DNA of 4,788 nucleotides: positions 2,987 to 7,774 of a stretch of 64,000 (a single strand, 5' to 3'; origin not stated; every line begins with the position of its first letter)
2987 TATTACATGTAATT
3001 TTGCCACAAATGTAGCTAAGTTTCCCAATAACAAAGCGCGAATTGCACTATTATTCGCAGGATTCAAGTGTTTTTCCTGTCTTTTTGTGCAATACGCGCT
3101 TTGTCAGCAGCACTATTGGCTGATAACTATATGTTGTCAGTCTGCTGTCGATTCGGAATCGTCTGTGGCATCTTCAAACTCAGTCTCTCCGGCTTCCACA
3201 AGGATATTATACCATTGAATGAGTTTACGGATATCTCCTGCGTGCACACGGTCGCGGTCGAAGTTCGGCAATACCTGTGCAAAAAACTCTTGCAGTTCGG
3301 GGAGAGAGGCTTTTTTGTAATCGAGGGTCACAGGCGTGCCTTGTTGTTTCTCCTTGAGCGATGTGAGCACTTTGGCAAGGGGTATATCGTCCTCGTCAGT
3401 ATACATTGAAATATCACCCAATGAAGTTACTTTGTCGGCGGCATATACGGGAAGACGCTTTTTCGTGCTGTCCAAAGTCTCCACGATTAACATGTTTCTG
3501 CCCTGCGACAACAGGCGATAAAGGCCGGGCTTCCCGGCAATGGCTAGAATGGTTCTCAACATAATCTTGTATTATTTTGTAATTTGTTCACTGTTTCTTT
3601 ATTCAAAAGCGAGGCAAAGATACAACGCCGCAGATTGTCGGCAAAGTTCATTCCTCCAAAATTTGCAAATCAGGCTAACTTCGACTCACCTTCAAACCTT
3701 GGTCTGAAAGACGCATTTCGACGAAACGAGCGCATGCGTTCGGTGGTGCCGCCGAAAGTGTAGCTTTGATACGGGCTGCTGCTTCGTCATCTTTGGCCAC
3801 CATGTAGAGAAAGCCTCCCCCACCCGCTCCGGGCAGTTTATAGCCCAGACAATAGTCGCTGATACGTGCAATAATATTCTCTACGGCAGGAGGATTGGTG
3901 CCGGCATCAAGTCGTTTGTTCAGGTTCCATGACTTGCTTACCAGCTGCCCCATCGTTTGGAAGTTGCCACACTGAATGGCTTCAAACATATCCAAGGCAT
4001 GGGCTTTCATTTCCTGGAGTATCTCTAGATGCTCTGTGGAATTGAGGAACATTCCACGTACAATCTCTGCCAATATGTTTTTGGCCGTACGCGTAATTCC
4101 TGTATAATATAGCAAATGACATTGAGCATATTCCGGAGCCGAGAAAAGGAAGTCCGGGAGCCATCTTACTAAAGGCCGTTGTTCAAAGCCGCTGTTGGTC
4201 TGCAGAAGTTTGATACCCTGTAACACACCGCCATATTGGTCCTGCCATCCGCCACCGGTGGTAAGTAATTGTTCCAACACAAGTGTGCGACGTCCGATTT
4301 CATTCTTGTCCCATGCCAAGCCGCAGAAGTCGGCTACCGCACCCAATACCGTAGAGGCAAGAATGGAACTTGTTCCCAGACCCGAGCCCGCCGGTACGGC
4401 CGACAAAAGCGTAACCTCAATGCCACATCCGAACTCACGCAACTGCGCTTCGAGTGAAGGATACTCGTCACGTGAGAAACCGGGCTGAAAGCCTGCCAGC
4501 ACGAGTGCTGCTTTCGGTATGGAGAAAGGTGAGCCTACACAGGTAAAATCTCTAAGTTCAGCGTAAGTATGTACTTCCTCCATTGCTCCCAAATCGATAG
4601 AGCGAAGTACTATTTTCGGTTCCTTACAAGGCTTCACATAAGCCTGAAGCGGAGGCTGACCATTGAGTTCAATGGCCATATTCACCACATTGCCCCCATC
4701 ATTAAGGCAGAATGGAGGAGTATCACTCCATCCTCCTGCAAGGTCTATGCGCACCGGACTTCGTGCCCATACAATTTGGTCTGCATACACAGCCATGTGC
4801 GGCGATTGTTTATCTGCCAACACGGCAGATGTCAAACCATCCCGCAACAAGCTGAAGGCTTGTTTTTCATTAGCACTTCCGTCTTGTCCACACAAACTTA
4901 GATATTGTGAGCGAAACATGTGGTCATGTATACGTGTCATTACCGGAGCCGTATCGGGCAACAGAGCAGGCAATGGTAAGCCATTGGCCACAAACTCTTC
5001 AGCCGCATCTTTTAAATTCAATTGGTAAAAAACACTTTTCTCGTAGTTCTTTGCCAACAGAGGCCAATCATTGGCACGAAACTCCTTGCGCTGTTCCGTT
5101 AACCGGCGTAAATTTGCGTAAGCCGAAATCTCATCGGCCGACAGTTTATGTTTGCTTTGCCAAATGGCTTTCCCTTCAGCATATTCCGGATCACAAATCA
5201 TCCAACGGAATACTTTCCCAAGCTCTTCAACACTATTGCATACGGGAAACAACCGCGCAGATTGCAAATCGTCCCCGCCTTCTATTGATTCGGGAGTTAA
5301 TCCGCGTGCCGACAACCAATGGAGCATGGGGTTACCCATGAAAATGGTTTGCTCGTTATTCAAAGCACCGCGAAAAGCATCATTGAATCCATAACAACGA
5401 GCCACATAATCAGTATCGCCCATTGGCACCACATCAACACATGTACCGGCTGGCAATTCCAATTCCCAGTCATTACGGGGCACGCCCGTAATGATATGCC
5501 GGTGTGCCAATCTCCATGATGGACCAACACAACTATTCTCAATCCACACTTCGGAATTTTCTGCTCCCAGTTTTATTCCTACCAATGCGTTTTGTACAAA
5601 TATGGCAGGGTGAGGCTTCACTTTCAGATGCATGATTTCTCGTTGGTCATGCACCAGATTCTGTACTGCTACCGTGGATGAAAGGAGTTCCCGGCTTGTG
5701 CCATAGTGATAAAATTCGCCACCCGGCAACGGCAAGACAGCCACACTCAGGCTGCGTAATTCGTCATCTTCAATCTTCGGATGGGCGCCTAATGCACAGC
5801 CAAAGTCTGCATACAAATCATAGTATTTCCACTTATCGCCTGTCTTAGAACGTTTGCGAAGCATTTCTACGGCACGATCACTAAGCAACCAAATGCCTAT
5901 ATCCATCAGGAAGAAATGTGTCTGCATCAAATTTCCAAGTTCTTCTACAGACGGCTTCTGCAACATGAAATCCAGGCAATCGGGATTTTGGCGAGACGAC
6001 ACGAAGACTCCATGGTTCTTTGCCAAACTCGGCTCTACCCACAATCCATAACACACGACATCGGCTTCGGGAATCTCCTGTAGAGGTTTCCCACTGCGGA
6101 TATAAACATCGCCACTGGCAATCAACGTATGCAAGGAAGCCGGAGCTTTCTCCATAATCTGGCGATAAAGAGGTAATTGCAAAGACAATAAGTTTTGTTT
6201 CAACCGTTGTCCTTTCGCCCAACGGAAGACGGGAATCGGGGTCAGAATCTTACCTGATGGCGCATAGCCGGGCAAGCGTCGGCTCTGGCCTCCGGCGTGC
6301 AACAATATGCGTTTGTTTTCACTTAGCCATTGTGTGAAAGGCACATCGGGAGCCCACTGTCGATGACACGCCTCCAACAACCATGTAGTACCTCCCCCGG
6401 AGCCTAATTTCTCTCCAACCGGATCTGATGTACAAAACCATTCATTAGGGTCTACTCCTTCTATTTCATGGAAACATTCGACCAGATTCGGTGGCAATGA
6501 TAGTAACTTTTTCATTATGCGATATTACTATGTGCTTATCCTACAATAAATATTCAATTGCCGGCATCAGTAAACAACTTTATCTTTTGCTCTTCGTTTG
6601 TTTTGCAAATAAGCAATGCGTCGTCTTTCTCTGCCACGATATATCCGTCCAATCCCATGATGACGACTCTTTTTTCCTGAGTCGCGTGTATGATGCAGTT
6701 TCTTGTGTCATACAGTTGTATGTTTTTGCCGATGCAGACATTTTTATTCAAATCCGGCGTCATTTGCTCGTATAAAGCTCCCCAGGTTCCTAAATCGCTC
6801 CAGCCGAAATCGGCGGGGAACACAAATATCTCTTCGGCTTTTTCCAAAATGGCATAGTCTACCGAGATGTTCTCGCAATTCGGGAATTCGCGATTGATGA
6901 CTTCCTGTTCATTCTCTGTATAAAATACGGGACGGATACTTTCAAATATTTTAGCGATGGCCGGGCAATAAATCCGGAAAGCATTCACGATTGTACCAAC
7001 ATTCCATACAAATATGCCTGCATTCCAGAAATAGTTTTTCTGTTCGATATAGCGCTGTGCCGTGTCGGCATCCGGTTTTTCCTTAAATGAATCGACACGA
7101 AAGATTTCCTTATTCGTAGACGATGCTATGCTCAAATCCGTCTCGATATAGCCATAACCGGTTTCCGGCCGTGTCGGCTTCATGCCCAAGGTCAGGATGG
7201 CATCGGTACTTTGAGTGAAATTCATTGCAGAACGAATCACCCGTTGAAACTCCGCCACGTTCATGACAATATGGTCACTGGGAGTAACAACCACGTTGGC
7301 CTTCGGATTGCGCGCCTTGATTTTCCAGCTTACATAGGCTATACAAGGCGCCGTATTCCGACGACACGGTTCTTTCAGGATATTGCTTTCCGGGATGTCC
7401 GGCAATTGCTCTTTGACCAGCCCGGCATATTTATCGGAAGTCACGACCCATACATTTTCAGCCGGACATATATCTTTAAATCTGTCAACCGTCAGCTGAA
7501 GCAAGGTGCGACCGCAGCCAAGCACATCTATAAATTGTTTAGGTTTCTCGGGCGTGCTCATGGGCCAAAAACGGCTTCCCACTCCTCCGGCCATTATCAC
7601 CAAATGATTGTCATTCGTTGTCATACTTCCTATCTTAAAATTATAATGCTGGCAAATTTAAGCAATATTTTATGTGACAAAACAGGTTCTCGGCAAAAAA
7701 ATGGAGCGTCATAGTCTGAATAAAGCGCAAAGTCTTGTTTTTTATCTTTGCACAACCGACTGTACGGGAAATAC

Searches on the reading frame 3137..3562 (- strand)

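Call 53: search_protein_families(library=pfam, proteins=[window:3137-3562:-], max_evalue=0.00001)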
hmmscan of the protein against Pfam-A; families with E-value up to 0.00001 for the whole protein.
window:3137-3562:- (141 aa): 2 families
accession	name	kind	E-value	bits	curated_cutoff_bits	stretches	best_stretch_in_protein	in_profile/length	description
PF21186.2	DUF6852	-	1.1e-30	106.5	27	1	51-121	1-71/71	Domain of unknown function (DUF6852)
PF18347.7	DUF5606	-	3.4e-22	78.8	25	1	2-48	1-46/46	Domain of unknown function (DUF5606)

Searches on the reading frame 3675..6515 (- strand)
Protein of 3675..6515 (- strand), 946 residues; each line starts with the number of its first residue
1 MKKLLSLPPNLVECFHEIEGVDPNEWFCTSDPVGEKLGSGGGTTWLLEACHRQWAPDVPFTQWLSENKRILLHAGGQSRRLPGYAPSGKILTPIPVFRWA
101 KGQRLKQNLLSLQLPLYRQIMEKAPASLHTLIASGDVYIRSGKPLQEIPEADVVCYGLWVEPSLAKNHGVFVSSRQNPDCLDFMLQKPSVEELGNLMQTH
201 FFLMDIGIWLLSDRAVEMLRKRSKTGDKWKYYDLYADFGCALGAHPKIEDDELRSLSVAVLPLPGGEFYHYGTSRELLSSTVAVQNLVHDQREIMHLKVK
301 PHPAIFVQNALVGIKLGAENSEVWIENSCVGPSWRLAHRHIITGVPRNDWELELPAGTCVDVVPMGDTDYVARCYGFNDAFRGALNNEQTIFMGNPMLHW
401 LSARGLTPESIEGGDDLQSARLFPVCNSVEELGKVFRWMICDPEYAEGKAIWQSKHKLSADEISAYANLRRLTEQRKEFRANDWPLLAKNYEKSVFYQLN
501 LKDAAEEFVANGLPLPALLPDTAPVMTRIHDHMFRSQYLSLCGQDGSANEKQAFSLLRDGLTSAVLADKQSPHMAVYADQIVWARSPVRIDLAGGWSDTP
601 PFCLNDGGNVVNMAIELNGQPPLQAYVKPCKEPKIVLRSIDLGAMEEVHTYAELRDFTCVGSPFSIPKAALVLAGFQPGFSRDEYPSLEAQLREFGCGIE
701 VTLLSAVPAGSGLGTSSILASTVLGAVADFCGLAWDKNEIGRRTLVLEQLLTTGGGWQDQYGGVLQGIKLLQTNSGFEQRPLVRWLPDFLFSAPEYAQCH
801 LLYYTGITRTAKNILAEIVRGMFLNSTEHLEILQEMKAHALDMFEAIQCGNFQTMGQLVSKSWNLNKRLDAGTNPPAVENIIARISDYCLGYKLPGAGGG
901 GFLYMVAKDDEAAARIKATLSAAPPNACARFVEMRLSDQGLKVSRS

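Call 53: search_protein_families(library=pfam, proteins=[window:3675-6515:-], max_evalue=0.00001)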
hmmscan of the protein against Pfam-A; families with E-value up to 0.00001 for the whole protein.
window:3675-6515:- (946 aa): 3 families
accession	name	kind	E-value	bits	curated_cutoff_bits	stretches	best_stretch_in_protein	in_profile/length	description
PF07959.18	Fucose_pyrophosphorylase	-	3.5e-33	115.6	34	1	64-427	4-417/418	Fucose pyrophosphorylase domain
PF08544.19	GHMP_kinases_C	-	1.6e-11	44.8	21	1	843-923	1-82/85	GHMP kinases C terminal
PF00288.32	GHMP_kinases_N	-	2.8e-11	43.9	22.3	1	692-765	11-85/87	GHMP kinases N terminal domain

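Call 58: find_encoding_contigs(protein=window:3675-6515:-, flank=10000, max_places=3)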
Protein window:3675-6515:- (946 aa): 8 contigs read that carry it; 3 places shown.
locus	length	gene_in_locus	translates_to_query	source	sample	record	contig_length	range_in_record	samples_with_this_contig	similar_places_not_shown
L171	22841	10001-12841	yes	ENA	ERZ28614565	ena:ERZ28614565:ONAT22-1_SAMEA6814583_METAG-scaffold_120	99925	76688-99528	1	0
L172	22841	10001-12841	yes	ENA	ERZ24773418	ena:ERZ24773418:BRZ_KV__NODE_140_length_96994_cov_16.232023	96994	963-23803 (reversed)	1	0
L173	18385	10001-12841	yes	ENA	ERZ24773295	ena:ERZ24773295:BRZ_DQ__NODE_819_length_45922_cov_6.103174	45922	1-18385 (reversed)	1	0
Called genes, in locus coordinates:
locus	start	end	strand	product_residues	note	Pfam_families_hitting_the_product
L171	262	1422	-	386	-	PF00278:Orn_DAP_Arg_deC, PF02784:Orn_Arg_deC_N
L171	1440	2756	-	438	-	PF00696:AA_kinase, PF13840:ACT_7, PF22468:ACT_9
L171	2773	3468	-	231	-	PF00005:ABC_tran, PF13304:AAA_21 (faint)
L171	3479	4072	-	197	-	PF01502:PRA-CH, PF01503:PRA-PH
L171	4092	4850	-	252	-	PF00977:His_biosynth, PF01207:Dus (faint), PF02581:TMP-TENI (faint), PF03060:NMO (faint)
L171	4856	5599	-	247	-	PF00977:His_biosynth, PF01180:DHO_dh (faint)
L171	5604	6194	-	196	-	PF00117:GATase, PF07685:GATase_3, PF01174:SNO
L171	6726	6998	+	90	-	PF00166:Cpn10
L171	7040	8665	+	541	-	PF00118:Cpn60_TCP1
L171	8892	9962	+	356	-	PF00483:NTP_transferase, PF12804:NTP_transf_3 (weak), PF22640:ManC_GMP_beta-helix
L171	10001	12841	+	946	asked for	PF07959:Fucose_pyrophosphorylase, PF00288:GHMP_kinases_N, PF08544:GHMP_kinases_C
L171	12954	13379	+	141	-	PF18347:DUF5606, PF21186:DUF6852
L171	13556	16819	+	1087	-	PF26549:Tricorn_N, PF26550:Tricorn_2nd, PF07676:PD40, PF26549:Tricorn_N, PF26550:Tricorn_2nd, PF07676:PD40, PF14684:Tricorn_C1, PF03572:Peptidase_S41, +5 more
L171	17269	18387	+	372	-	PF13173:AAA_14, PF13635:DUF4143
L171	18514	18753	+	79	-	-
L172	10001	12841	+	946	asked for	PF07959:Fucose_pyrophosphorylase, PF00288:GHMP_kinases_N, PF08544:GHMP_kinases_C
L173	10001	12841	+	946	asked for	PF07959:Fucose_pyrophosphorylase, PF00288:GHMP_kinases_N, PF08544:GHMP_kinases_C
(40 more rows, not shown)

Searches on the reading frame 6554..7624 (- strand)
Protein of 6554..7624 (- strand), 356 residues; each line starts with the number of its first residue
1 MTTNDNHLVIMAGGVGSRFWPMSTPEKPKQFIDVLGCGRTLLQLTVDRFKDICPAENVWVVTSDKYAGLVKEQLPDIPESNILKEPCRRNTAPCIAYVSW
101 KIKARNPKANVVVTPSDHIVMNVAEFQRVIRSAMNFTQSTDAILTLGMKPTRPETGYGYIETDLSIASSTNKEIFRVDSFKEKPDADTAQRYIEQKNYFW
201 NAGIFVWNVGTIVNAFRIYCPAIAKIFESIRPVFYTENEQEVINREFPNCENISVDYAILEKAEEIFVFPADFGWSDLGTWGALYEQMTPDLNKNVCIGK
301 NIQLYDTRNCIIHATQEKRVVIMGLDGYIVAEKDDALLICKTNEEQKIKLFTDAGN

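Call 53: search_protein_families(library=pfam, proteins=[window:6554-7624:-], max_evalue=0.00001)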
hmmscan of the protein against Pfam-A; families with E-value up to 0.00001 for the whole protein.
window:6554-7624:- (356 aa): 3 families
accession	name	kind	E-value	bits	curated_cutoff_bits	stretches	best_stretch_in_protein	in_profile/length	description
PF00483.29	NTP_transferase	-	2.1e-38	132.7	21.2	1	9-289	3-240/245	Nucleotidyl transferase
PF22640.1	ManC_GMP_beta-helix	-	6.6e-08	32.8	27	1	306-349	7-49/55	MannoseP isomerase/GMP-like beta-helix domain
PF12804.13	NTP_transf_3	-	5.7e-07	30.3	27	1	9-133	2-111/160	MobA-like NTP transferase domain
